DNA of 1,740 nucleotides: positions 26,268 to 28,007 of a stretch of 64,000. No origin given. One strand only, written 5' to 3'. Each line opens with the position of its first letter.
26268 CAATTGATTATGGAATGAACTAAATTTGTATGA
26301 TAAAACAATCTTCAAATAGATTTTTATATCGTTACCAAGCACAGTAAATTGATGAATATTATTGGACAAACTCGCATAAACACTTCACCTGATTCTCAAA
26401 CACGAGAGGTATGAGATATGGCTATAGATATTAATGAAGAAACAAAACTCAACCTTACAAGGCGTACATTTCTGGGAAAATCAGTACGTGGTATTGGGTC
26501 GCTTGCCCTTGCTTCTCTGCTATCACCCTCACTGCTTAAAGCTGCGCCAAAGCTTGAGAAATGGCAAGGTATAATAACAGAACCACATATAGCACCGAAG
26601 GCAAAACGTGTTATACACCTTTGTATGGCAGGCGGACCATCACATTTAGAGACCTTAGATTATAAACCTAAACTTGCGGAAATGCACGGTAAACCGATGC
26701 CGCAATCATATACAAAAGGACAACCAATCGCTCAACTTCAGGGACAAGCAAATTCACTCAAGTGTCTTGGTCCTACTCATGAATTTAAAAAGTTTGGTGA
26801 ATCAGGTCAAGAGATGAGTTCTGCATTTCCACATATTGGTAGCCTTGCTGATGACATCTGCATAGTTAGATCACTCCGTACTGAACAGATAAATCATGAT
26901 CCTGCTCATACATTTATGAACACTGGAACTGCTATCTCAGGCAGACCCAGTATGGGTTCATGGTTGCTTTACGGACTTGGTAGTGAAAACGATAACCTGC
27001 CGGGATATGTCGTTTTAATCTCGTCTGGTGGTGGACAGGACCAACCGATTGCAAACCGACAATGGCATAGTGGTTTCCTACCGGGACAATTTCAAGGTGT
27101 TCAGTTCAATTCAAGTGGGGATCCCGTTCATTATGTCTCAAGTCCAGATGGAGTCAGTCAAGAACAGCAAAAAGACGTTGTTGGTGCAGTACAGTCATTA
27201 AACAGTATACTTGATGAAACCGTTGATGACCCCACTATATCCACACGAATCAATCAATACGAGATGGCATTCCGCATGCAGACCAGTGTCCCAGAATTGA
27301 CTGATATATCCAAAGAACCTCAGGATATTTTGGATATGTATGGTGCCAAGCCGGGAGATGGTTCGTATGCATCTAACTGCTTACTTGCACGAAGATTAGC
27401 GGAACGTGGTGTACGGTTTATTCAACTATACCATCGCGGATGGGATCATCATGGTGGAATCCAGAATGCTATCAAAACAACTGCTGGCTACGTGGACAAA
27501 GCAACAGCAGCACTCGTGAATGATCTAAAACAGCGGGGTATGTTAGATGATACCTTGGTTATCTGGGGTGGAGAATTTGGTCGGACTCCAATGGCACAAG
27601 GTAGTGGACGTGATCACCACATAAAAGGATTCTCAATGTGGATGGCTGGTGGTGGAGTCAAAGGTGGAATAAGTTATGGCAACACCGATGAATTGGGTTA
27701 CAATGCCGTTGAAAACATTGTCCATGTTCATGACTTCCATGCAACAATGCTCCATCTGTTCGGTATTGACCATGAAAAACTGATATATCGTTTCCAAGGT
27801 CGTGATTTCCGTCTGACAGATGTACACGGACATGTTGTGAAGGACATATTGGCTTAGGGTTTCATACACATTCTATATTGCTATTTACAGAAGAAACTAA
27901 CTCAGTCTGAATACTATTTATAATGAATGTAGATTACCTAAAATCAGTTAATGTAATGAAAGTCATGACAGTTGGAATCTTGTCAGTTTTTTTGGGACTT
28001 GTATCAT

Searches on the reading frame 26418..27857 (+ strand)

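Call 95: search_protein_families(library=pfam, proteins=[window:26418-27857:+], max_evalue=0.00001)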
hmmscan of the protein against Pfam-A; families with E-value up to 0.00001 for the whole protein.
window:26418-27857:+ (479 aa): 1 family
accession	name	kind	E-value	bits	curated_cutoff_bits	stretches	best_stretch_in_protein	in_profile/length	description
PF07394.17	DUF1501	-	1.1e-163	545.5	27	1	62-478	1-390/390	Protein of unknown function (DUF1501)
